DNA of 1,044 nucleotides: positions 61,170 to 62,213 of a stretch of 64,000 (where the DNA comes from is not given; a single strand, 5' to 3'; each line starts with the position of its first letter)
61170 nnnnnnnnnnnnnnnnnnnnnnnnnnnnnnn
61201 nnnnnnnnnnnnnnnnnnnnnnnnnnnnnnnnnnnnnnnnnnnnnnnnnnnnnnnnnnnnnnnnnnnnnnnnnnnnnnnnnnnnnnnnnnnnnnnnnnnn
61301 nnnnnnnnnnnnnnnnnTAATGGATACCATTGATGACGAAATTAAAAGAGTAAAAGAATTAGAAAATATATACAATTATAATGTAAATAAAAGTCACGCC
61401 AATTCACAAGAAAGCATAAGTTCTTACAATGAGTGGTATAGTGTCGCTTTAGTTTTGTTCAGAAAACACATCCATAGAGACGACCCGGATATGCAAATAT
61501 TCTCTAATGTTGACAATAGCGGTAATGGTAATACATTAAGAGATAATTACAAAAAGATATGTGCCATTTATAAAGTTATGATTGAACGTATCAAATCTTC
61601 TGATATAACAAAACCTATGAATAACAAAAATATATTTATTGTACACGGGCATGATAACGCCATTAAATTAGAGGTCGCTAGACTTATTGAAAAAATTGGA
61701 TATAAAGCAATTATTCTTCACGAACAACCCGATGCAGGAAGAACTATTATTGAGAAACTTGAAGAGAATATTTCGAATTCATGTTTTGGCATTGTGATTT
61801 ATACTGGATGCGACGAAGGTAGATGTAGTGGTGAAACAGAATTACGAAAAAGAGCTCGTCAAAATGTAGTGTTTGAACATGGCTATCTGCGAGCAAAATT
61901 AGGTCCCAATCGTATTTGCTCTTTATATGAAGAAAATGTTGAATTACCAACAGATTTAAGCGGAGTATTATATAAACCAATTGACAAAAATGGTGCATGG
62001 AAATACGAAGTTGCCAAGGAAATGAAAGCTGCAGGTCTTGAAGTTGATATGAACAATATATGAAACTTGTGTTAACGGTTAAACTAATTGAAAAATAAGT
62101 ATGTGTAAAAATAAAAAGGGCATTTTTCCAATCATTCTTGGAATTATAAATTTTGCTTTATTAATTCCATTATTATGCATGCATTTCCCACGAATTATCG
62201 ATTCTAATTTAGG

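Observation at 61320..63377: Repressor-coupled TIR-like protein plus two membrane proteins: candidate prophage defence/exclusion module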

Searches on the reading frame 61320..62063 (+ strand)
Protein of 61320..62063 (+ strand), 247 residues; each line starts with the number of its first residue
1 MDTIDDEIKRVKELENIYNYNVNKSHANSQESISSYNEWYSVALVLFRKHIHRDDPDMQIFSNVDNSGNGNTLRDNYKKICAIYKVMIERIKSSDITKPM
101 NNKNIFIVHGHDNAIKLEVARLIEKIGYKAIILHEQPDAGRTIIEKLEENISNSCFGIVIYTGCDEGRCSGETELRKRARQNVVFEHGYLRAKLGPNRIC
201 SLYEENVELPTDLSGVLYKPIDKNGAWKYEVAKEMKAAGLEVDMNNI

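Call 3: search_protein_families(library=pfam, proteins=[window:61320-62063:+], max_evalue=1)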
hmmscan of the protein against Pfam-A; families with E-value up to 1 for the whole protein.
window:61320-62063:+ (247 aa): 3 families
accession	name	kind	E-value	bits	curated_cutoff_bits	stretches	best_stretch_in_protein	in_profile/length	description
PF10137.14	CAP12-PCTIR_TIR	-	6.8e-38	129.8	24.7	1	104-222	1-118/119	CAP12/Pycsar effector protein, TIR domain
PF13676.11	TIR_2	-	0.01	16.7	28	1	105-162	1-59/122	TIR domain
PF07521.17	RMMBL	-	0.083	13.3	21.6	1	99-132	29-62/63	Zn-dependent metallo-hydrolase RNA specificity domain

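Call 4: search_protein_families(library=padloc, proteins=[window:61320-62063:+], max_evalue=1)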
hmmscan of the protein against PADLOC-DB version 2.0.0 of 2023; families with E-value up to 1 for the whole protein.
window:61320-62063:+ (247 aa): 10 families
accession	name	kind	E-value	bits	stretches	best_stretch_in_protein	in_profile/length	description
PDLC05007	PDC-S35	-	5.3e-74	247.3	1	57-247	85-277/278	-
PDLC05005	PDC-S35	-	5.4e-69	230.8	1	15-247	8-262/264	-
PDLC05004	PDC-S35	-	3e-62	208.6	1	56-246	64-263/265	-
PDLC05006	PDC-S35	-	2.1e-41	139.8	1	75-246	54-230/231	-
PDLC05003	PDC-S35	-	8e-35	118.5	1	90-247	77-240/245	-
PDLC00729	Effector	-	3.2e-11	41.2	1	127-226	28-127/310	TIR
PDLC00732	Effector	-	5.6e-11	39.9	1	96-222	144-270/301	TIR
PDLC00731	Effector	-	1.2e-10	38.9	1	138-217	192-271/306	TIR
PDLC02371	PycTIR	-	4.8e-06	24.1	1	96-222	145-261/288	-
PDLC03825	spbK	-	0.16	9.4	1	2-130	44-177/308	-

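Call 7: search_protein_families(library=phrogs, proteins=[window:61320-62063:+], max_evalue=0.001)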
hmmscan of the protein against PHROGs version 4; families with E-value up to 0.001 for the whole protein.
window:61320-62063:+ (247 aa): 1 family
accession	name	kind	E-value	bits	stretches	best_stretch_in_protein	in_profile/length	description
phrog_16442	-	unknown function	1.6e-51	176.2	1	87-242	130-286/287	-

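Call 8: search_protein_families(library=ncbifam, proteins=[window:61320-62063:+], max_evalue=0.1)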
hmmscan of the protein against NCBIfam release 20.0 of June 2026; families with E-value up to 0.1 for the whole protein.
window:61320-62063:+ (247 aa): 3 families
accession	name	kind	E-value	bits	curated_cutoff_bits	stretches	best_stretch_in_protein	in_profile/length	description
NF050172.1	CDNTAsCap12CFB2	equivalog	2.4e-08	33.6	450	1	142-226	43-125/312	CBASS system CD-NTase-associated NAD(+) hydrolase Cap12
NF050171.1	CDNTAsCap12CFB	equivalog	7.7e-08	31.9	450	1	155-225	58-126/305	CBASS system CD-NTase-associated NAD(+) hydrolase Cap12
NF033837.1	GarQ_core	subfamily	0.096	12.7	33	0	221-239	10-28/42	garvicin Q family class II bacteriocin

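Call 10: find_homologous_proteins(query=window:61320-62063:+)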
Query window:61320-62063:+ (247 aa): 7746 proteins with E <= 0.001 among 8000 candidates; the best 120 are listed.
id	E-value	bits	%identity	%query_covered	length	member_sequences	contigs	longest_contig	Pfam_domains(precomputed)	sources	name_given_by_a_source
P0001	3.0e-158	543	98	100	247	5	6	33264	PF10137.15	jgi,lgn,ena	-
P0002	3.7e-140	483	87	100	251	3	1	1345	PF10137.15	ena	-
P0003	9.6e-78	279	53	99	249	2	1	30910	PF10137.15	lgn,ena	-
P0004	9.5e-71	256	48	98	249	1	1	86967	PF10137.15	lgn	-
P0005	2.0e-67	245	49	99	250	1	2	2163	PF10137.15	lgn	-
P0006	9.8e-63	230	48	100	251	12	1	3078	PF10137.15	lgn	-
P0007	8.0e-61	224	46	92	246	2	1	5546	PF10137.15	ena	-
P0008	1.1e-58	217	46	99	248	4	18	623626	PF10137.15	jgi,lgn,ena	-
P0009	2.3e-58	216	44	99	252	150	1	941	PF10137.15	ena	-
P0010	9.7e-58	214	44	99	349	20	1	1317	PF10137.15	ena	-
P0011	1.6e-57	213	44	100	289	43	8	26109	PF10137.15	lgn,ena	-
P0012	6.3e-57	211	44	100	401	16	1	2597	PF10137.15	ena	-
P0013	4.4e-55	205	44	96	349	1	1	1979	PF10137.15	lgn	-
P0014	6.3e-55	204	46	97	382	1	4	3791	PF10137.15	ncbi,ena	-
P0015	5.9e-54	201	43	99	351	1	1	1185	PF10137.15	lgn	-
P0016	1.8e-52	196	41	100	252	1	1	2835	PF10137.15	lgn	-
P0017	2.6e-52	196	59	63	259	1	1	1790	PF10137.15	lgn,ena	-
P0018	3.3e-52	196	41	99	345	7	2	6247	PF10137.15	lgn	-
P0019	5.7e-52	195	56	65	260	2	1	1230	PF10137.15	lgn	-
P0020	1.3e-51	194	41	99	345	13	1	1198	PF10137.15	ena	-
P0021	1.4e-51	194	64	59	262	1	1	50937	PF10137.15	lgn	-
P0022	1.9e-51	193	60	60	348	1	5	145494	PF10137.15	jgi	-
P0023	4.3e-51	192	59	64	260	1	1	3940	PF10137.15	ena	-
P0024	5.0e-51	192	57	61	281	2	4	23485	PF10137.15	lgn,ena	-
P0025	6.5e-51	191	60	60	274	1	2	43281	PF10137.15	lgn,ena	-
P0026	9.0e-51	191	40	96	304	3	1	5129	PF10137.15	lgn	-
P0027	1.4e-50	190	54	70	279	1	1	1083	PF10137.15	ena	-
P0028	1.8e-50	190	59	60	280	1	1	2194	PF10137.15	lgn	-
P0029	2.2e-50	190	49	74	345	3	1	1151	PF10137.15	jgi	-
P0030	2.4e-50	189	50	71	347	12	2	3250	PF10137.15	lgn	-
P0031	2.8e-50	189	44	86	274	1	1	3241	PF10137.15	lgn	-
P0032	3.6e-50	189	59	62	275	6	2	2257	PF10137.15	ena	-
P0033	6.3e-50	188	53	71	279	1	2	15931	PF10137.15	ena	-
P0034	6.7e-50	188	59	60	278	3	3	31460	PF10137.15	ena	-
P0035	1.2e-49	187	60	61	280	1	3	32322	PF04326.20,PF10137.15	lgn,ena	-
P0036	1.2e-49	187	59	58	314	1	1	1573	PF10137.15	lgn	-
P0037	1.7e-49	187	58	60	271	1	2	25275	PF10137.15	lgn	-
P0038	1.8e-49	187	59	60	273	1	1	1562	PF10137.15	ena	-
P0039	1.9e-49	186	58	62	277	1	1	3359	PF10137.15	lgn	-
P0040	2.3e-49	186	43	99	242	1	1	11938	PF10137.15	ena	-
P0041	4.7e-49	185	53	70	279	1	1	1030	PF10137.15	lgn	-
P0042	5.0e-49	185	56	64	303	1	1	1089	PF10137.15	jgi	jgi:predicted nucleotide-binding protein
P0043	6.3e-49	185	57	60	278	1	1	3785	PF10137.15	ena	-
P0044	7.4e-49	185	60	61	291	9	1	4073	PF10137.15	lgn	-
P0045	8.4e-49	184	48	75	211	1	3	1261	PF10137.15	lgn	-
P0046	9.2e-49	184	54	63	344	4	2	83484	PF10137.15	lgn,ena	-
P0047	9.3e-49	184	59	60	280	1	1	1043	PF04326.20,PF10137.15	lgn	-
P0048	1.1e-48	184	45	89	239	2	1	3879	PF10137.15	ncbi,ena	-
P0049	1.1e-48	184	52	66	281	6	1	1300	PF10137.15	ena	-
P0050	1.2e-48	184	53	70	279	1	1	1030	PF10137.15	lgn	-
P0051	1.2e-48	184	54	63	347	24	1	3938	PF10137.15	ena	-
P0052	1.3e-48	184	56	61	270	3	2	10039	PF10137.15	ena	-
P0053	1.4e-48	184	51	69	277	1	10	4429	PF10137.15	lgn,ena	-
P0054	1.4e-48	184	57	60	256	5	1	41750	PF10137.15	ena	-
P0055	1.5e-48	184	56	66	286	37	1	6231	PF10137.15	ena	-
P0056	1.7e-48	183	49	72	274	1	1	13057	PF10137.15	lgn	-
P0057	1.7e-48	183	58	60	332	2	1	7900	PF10137.15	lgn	-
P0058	1.8e-48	183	57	60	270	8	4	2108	PF10137.15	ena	-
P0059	1.9e-48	183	58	60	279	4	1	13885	PF10137.15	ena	-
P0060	1.9e-48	183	58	60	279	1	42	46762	PF10137.15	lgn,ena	-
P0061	2.0e-48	183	56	62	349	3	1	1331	PF10137.15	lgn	-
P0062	2.1e-48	183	52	64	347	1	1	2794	PF10137.15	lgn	-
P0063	2.2e-48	183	40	97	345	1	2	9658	PF10137.15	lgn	-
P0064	2.3e-48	183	51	77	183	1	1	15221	PF10137.15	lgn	-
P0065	2.3e-48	183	57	62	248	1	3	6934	PF10137.15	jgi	-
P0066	2.3e-48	183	57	63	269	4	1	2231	PF10137.15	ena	-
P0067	2.4e-48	183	48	74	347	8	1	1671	PF10137.15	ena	-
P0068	2.5e-48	183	58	60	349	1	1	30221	PF10137.15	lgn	-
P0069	2.5e-48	183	55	63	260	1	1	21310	PF10137.15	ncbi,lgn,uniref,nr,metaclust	ncbi:Putative nucleotide-binding protein containing TIR -like domain protein [Rheinheimera sp. A13L]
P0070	2.6e-48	183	58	62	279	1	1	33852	PF10137.15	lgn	-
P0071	2.7e-48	183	55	59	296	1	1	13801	PF10137.15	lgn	-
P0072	2.9e-48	183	50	72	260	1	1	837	PF10137.15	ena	-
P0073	3.7e-48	182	58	60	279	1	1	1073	PF10137.15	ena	-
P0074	4.2e-48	182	59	58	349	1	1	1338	PF10137.15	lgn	-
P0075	4.3e-48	182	58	60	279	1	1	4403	PF10137.15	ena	-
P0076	4.5e-48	182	55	67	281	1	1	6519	PF10137.15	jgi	jgi:predicted nucleotide-binding protein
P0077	4.5e-48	182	57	60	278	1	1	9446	PF10137.15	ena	-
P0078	4.6e-48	182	54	63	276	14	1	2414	PF10137.15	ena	-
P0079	4.7e-48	182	55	66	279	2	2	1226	PF10137.15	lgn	-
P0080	5.5e-48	182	53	69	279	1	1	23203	PF10137.15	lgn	-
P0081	6.9e-48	181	56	64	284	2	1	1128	PF10137.15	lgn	-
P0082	7.0e-48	181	52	69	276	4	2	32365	PF10137.15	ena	-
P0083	7.2e-48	181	48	72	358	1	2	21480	PF10137.15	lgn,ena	-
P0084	8.2e-48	181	52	70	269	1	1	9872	PF10137.15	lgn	-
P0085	8.3e-48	181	42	99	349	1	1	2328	PF10137.15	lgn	-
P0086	8.3e-48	181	59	61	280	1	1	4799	PF04326.20,PF10137.15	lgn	-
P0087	8.8e-48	181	54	64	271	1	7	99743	PF10137.15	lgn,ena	-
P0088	8.9e-48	181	49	74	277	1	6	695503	PF10137.15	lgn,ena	-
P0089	9.8e-48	181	45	91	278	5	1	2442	PF10137.15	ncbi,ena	-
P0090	1.1e-47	181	53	72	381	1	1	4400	PF10137.15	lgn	-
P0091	1.1e-47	181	57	60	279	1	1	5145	PF10137.15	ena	-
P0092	1.1e-47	181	42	99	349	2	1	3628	PF10137.15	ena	-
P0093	1.1e-47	181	57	60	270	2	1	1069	PF10137.15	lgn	-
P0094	1.2e-47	181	58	58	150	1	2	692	PF10137.15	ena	-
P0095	1.2e-47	181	53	62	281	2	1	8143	PF10137.15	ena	-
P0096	1.2e-47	181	58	60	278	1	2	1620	PF10137.15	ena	-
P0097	1.3e-47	180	54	63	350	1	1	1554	PF10137.15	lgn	-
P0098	1.4e-47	180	58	63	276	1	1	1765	PF10137.15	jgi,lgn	jgi:predicted nucleotide-binding protein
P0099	1.4e-47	180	52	65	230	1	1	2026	PF10137.15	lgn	-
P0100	1.4e-47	180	57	61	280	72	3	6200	PF04326.20,PF10137.15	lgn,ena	-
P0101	1.4e-47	180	43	97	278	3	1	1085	PF10137.15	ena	-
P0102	1.4e-47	180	58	63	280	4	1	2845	PF10137.15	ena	-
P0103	1.5e-47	180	57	61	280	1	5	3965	PF04326.20,PF10137.15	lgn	-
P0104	1.5e-47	180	51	74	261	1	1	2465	PF10137.15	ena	-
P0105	1.6e-47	180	58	63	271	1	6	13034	PF10137.15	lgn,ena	-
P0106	1.7e-47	180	59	59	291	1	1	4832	PF10137.15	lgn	-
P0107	1.8e-47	180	59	59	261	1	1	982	PF10137.15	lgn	-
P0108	2.0e-47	180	51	73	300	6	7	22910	PF10137.15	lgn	-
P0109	2.0e-47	180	54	61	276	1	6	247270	PF10137.15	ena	-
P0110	2.0e-47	180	59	60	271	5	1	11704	PF10137.15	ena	-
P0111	2.0e-47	180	58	60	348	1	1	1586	PF10137.15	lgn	-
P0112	2.1e-47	180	55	61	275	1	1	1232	PF10137.15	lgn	-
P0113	2.3e-47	180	57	60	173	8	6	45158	PF10137.15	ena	-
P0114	2.4e-47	180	54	61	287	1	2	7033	PF10137.15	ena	-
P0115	2.5e-47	180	55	66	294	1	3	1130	PF10137.15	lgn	-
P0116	2.5e-47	180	57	60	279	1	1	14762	PF04326.20,PF10137.15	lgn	-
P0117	2.7e-47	179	52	71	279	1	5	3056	PF10137.15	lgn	-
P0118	2.8e-47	179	60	60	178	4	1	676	PF10137.15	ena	-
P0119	2.8e-47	179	49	73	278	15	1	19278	PF10137.15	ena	-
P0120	2.8e-47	179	59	60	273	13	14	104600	PF10137.15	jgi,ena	jgi:putative nucleotide-binding protein containing TIR-like domain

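Call 11: find_encoding_contigs(protein=P0001, flank=6000, max_places=6)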
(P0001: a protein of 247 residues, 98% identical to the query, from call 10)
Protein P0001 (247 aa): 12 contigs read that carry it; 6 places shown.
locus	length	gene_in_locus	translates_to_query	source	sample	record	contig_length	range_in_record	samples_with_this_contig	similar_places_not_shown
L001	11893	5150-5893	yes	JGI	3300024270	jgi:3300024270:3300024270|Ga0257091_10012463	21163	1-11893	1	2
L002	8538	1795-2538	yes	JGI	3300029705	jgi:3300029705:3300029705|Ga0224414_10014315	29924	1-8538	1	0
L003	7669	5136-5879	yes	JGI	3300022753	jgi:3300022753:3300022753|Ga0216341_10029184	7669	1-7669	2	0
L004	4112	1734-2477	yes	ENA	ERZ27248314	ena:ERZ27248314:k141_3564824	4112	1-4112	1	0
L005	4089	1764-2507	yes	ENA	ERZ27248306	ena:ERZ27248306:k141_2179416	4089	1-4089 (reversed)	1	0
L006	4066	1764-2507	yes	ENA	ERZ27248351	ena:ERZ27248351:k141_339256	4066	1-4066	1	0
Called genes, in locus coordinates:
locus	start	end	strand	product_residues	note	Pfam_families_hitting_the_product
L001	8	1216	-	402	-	-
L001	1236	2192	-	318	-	PF03837:RecT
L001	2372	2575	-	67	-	PF12728:HTH_17, PF13411:MerR_1 (weak), PF00376:MerR (weak)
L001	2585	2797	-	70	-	-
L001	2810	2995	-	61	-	-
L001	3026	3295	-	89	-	-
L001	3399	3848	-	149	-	-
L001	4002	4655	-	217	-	PF13599:Pentapeptide_4 (faint), PF13576:Pentapeptide_3 (faint), PF00805:Pentapeptide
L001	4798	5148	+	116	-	-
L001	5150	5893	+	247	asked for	PF10137:CAP12-PCTIR_TIR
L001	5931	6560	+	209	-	-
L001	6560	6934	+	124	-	-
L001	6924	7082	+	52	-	-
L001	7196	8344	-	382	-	PF17293:Arm-DNA-bind_5 (faint), PF13102:Phage_int_SAM_5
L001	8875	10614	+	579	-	PF00749:tRNA-synt_1c, PF03950:tRNA-synt_1c_C, PF20974:tRNA-synt_1c_C2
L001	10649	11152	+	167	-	-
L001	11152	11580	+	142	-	PF08973:TM1506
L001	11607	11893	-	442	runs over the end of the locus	PF02321:OEP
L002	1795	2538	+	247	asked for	PF10137:CAP12-PCTIR_TIR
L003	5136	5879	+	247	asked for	PF10137:CAP12-PCTIR_TIR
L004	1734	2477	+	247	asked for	PF10137:CAP12-PCTIR_TIR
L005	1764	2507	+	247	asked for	PF10137:CAP12-PCTIR_TIR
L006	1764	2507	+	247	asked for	PF10137:CAP12-PCTIR_TIR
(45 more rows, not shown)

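Call 12: find_encoding_contigs(protein=P0003, flank=6000, max_places=4)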
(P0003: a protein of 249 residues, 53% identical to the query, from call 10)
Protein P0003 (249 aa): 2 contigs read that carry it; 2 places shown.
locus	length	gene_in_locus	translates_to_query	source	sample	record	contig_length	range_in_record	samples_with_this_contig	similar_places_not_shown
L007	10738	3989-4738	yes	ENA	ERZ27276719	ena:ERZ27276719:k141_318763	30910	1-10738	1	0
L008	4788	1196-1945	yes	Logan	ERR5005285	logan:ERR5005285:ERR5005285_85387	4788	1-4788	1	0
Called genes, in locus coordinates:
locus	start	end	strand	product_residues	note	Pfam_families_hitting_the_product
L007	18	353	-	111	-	PF28542:DUF8434, PF02470:MlaD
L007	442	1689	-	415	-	PF01520:Amidase_3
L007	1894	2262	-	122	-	PF01245:Ribosomal_L19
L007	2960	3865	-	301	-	PF01609:DDE_Tnp_1, PF13612:DDE_Tnp_1_3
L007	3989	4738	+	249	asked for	PF10137:CAP12-PCTIR_TIR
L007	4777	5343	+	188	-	-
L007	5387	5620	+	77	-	-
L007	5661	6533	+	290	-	PF02498:Bro-N (weak)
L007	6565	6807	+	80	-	-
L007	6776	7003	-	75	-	-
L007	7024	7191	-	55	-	-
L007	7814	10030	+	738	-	PF00403:HMA, PF00122:E1-E2_ATPase, PF00702:Hydrolase, PF08282:Hydrolase_3 (faint)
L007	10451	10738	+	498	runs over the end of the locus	PF00682:HMGL-like, PF22617:HCS_D2, PF08502:LeuA_dimer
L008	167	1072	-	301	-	PF01609:DDE_Tnp_1, PF13612:DDE_Tnp_1_3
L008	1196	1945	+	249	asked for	PF10137:CAP12-PCTIR_TIR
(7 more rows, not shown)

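Call 13: find_encoding_contigs(protein=P0004, flank=6000, max_places=4)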
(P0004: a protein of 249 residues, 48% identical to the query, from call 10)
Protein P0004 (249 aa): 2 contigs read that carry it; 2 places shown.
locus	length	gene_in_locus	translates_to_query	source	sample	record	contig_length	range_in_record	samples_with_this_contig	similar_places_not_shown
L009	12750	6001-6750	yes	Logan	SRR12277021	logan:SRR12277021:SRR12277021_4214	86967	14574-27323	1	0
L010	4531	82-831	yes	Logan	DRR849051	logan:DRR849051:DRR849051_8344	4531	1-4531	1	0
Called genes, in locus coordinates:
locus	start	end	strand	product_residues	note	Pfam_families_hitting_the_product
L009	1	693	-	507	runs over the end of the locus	PF00176:SNF2-rel_dom, PF04851:ResIII (faint), PF00271:Helicase_C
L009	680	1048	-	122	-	-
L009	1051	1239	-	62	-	-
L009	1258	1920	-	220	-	-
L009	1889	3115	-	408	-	-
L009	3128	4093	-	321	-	-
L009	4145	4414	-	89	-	-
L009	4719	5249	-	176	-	-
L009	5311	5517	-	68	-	-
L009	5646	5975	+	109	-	-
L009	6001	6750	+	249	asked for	PF10137:CAP12-PCTIR_TIR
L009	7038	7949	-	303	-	PF00930:DPPIV_N, PF26550:Tricorn_2nd, PF26549:Tricorn_N, PF07676:PD40 (weak)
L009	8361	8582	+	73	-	-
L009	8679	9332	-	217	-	-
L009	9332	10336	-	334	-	PF04231:Endonuclease_1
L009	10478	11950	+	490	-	PF12801:Fer4_5, PF12801:Fer4_5 (weak), PF12838:Fer4_7 (weak), PF13187:Fer4_9 (weak), PF14697:Fer4_21 (weak), PF12838:Fer4_7, PF13187:Fer4_9 (weak), PF00037:Fer4 (weak), +6 more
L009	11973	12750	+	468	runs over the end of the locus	PF00248:Aldo_ket_red, PF13187:Fer4_9 (faint)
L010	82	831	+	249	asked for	PF10137:CAP12-PCTIR_TIR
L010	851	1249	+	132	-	-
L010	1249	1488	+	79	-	-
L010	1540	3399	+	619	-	PF08867:FRG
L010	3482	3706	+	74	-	-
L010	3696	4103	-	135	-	-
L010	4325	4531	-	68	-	?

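Call 28: find_related_loci(query=window:61320-62063:+, collection=viral_contigs, flank=5000)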
Query window:61320-62063:+ (247 aa) in viral_contigs; peptide patterns used: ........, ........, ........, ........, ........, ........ (x = any residue, [..] = any of these).
73 stretches matched a pattern; 44 encode a relative of the query (tblastn E <= 1e-3); 44 distinct loci.
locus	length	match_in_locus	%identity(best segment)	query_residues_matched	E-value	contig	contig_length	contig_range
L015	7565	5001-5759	46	6-247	2e-63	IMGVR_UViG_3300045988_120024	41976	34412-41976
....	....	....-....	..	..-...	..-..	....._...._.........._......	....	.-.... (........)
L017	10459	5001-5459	56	93-245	2e-53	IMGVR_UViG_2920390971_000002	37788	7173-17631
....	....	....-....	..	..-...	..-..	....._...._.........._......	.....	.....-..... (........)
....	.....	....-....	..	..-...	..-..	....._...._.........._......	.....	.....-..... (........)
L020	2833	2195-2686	52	83-247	3e-50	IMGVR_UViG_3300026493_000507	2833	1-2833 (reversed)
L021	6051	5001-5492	51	83-247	4e-50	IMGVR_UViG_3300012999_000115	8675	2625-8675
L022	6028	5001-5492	52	83-247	4e-50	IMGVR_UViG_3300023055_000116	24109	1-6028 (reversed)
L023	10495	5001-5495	50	81-247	6e-50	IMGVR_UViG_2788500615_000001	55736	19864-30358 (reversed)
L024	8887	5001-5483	50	88-247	1e-48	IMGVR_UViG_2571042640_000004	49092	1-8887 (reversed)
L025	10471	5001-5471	49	90-247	8e-49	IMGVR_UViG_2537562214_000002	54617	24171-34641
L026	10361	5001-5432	56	101-242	2e-48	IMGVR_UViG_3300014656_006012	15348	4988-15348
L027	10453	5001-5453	54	98-247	9e-47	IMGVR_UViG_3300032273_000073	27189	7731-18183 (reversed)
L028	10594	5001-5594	42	56-247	1e-46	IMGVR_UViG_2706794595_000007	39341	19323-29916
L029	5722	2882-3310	58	105-247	1e-46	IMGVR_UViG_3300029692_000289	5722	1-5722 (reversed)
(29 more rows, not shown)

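Call 31: predict_structure(alignment_id=A1)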
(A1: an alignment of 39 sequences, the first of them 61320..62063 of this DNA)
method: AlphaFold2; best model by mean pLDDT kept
length: 247 residues; sequences in the alignment: 39
mean_pLDDT: 88.8   pTM: 0.59
mean pLDDT of the five models: 88.8, 88.2, 87.4, 85.5, 84.8
residues with pLDDT >= 90: 139; 70-90: 96; 50-70: 9; < 50: 3
segments of 3 or more residues with pLDDT < 50: 97-99
pLDDT, mean of each block of 10 residues (from residue 1): 86 97 93 97 95 91 95 97 95 62 87 90 94 79 84 91 84 86 90 89 89 77 90 92 88
secondary structure, 60 per line:
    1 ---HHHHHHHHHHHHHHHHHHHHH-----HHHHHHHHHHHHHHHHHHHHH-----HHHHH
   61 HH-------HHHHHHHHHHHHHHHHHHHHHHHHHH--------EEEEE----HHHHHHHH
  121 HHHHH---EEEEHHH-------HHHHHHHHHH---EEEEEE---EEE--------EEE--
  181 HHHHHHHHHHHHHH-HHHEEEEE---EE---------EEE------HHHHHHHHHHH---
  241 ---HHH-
elements in order: H4-24 H30-50 H56-62 H70-95 E104-108 H113-125 E129-132 H143-152 E156-161 E165-167 E176-178 H181-194 E199-203 E218-220 H227-237
